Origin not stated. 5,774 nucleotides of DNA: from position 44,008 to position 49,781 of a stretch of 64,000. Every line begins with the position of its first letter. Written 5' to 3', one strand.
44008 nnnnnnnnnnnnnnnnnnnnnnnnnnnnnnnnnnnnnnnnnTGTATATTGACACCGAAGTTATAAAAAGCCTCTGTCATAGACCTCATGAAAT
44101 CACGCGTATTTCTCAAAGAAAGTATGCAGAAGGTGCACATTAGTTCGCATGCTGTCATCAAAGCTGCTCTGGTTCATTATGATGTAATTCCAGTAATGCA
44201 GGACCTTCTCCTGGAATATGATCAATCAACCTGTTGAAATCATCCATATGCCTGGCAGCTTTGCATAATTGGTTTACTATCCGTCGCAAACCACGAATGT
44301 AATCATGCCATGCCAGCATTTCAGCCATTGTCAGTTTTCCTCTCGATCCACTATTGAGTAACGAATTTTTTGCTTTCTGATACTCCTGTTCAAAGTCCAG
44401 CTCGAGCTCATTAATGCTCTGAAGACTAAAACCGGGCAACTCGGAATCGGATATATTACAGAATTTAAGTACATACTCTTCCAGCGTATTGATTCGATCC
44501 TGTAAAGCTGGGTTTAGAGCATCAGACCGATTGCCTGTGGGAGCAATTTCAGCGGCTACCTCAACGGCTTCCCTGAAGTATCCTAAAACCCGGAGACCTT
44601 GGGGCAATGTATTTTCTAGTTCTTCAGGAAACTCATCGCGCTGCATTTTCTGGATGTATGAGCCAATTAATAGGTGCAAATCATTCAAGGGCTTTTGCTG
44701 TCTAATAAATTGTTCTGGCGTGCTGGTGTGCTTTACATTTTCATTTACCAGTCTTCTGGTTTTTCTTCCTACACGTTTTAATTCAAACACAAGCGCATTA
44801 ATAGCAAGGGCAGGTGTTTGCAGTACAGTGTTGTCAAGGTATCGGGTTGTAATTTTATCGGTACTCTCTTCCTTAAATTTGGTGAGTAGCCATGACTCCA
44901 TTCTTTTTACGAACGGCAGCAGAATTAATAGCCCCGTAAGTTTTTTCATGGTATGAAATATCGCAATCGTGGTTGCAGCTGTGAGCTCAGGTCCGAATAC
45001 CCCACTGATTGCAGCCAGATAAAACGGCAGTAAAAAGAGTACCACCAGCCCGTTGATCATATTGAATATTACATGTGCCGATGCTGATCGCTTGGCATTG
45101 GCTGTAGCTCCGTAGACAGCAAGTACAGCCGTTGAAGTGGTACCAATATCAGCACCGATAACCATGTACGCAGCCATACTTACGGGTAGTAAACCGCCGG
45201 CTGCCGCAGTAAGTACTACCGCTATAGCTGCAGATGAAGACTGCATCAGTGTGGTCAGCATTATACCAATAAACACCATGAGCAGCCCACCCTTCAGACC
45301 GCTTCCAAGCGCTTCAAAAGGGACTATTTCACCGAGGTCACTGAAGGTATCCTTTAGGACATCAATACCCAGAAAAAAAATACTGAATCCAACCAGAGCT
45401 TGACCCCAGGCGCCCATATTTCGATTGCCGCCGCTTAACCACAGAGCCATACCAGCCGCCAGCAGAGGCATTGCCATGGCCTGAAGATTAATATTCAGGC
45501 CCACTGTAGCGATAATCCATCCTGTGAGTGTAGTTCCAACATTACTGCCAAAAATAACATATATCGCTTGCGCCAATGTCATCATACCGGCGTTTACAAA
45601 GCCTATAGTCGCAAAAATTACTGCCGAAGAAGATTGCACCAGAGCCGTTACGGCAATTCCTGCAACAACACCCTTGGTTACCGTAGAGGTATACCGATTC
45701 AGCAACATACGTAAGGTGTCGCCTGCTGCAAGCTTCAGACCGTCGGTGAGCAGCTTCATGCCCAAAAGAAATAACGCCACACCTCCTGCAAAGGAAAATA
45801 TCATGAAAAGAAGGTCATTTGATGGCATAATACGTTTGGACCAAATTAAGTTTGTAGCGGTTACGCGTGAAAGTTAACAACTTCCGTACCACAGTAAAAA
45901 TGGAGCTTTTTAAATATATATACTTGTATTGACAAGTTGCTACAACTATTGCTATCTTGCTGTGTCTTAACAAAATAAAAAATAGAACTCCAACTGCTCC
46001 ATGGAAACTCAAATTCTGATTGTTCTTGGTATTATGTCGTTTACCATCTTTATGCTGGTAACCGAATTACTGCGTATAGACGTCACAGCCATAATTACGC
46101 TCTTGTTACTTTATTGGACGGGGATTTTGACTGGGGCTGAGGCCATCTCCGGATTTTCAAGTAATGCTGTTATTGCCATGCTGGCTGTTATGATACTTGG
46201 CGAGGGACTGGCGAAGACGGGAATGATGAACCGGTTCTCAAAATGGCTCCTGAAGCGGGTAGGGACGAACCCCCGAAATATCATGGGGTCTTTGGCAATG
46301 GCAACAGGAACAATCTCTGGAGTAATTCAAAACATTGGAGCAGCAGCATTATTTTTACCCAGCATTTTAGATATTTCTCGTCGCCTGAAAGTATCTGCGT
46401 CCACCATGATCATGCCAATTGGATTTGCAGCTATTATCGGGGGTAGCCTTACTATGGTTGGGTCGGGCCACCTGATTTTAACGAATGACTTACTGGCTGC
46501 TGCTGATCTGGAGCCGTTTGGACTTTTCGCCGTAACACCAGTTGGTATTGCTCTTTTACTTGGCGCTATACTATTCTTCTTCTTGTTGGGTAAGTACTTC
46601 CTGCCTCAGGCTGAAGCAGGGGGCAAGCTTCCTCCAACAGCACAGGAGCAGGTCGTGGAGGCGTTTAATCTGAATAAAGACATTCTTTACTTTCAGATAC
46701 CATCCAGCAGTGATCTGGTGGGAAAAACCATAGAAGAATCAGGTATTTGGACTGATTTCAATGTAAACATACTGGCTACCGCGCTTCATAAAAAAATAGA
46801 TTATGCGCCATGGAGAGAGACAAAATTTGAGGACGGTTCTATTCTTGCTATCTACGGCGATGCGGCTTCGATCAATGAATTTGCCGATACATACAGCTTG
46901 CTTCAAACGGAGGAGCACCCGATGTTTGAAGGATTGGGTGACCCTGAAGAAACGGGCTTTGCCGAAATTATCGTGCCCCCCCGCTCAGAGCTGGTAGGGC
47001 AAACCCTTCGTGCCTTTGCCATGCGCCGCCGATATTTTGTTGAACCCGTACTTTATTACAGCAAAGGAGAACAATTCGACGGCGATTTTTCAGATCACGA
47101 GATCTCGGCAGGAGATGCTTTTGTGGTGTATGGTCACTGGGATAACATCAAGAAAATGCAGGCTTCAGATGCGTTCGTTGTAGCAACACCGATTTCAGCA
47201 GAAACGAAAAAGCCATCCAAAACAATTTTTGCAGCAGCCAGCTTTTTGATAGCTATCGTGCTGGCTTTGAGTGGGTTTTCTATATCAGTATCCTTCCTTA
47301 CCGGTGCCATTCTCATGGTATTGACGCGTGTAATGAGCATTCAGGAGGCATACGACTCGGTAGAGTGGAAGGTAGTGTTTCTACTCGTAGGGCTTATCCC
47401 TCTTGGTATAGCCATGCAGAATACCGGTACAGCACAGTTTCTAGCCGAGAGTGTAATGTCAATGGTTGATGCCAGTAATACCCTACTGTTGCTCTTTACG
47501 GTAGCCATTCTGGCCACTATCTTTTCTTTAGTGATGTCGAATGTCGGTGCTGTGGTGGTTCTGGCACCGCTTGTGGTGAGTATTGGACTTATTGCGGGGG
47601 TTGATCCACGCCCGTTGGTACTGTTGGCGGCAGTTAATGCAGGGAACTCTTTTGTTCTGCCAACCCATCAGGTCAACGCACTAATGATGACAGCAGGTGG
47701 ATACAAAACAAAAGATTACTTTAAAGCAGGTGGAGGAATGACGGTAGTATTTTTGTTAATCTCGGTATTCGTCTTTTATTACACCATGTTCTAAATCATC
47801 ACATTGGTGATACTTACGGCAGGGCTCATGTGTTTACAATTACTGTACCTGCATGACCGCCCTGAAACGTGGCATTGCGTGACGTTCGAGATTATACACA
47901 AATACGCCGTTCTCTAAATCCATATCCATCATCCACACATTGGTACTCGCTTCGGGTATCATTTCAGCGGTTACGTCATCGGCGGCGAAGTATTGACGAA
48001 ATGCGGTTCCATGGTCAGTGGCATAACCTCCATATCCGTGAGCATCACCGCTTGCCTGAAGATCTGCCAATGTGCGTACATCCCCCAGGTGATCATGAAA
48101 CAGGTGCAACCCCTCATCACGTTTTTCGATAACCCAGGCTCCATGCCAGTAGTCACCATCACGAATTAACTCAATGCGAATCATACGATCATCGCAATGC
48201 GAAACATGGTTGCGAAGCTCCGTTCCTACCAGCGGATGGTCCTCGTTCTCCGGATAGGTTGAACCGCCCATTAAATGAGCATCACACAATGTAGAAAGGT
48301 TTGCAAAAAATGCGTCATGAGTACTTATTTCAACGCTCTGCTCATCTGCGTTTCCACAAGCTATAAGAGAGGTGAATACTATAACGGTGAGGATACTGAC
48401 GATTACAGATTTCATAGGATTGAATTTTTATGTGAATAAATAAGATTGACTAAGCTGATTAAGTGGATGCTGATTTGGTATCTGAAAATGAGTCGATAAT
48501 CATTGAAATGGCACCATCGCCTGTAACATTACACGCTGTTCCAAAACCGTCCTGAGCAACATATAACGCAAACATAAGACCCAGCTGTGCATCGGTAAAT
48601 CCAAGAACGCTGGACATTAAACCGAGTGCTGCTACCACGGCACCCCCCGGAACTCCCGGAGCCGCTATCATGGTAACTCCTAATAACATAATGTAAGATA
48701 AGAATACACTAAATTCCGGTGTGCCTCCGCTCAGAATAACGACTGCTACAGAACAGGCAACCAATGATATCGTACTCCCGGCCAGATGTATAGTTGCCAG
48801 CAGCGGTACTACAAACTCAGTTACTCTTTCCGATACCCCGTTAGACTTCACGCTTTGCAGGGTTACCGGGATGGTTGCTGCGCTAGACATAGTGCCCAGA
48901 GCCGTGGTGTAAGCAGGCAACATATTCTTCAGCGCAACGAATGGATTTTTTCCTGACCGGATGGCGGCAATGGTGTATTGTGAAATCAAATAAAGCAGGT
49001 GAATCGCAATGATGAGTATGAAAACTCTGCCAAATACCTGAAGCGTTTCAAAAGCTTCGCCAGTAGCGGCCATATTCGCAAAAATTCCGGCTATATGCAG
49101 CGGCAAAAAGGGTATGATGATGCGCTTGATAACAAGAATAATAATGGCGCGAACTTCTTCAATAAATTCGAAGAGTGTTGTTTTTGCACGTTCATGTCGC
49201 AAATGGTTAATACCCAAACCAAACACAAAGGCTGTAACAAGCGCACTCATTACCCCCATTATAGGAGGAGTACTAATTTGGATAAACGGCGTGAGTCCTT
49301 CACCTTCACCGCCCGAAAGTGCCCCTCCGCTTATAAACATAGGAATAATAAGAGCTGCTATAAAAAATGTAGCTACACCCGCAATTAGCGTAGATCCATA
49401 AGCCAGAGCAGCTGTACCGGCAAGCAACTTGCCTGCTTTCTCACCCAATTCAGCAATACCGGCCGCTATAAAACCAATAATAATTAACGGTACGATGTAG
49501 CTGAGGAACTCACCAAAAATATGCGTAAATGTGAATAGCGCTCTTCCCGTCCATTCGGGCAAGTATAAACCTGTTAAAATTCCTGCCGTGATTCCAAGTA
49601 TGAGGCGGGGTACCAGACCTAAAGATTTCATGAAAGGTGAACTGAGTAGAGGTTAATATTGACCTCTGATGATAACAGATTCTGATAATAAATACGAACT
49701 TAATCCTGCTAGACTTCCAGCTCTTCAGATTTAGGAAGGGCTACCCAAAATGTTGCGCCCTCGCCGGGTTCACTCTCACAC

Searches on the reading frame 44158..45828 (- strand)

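Call 79: search_protein_families(library=pfam, proteins=[window:44158-45828:-], max_evalue=0.00001)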
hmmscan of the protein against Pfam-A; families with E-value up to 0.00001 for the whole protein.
window:44158-45828:- (556 aa): 1 family
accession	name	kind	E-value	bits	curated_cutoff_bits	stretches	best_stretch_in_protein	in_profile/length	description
PF02690.20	Na_Pi_cotrans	-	2.8e-48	163.9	29.1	2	19-159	1-136/137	Na+/Pi-cotransporter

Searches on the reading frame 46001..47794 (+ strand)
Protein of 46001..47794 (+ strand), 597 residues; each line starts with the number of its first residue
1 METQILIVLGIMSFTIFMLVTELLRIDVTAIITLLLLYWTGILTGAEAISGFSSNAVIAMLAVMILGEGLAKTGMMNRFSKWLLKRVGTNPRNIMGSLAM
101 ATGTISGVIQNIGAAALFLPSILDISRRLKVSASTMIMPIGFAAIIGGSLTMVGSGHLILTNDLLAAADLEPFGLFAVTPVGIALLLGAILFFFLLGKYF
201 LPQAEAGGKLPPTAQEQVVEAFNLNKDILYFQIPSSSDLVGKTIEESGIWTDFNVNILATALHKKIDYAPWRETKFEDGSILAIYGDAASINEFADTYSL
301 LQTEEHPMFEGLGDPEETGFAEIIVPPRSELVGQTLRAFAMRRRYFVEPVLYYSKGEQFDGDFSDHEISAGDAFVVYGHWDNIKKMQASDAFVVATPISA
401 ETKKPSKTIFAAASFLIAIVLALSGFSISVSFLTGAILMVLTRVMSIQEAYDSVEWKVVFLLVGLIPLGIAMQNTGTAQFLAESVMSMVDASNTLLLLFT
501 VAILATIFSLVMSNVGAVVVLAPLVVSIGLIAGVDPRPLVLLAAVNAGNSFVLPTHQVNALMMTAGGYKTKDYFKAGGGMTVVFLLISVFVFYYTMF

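Call 80: search_protein_families(library=pfam, proteins=[window:46001-47794:+], max_evalue=0.00001)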
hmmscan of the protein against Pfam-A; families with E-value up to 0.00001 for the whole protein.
window:46001-47794:+ (597 aa): 3 families
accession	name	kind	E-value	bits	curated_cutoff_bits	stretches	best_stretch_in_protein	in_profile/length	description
PF03600.22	CitMHS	-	1.2e-75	255.2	31.9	2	17-544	2-334/336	Citrate transporter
PF02080.26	TrkA_C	-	7.7e-17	61.4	27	1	230-296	3-68/71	TrkA-C domain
PF00939.25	Na_sulph_symp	-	6.7e-12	45.6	27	1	430-591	295-461/472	Sodium:sulfate symporter transmembrane region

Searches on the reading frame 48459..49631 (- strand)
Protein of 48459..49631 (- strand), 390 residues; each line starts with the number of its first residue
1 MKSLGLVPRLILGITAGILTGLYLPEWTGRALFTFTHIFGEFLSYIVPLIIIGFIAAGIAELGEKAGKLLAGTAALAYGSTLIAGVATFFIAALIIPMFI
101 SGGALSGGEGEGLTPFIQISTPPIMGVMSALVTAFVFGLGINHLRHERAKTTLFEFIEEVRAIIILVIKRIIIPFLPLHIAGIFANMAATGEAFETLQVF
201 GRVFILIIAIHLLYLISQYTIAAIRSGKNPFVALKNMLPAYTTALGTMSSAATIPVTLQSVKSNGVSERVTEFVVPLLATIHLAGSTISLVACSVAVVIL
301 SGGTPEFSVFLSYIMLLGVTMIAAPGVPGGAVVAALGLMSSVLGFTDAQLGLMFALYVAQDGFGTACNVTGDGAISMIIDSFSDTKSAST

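Call 80: search_protein_families(library=pfam, proteins=[window:48459-49631:-], max_evalue=0.00001)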
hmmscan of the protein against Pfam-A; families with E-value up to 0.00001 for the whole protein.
window:48459-49631:- (390 aa): 1 family
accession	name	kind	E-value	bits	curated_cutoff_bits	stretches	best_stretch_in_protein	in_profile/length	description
PF00375.23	SDF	-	6.1e-85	286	27.9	1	6-381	1-386/387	Sodium:dicarboxylate symporter family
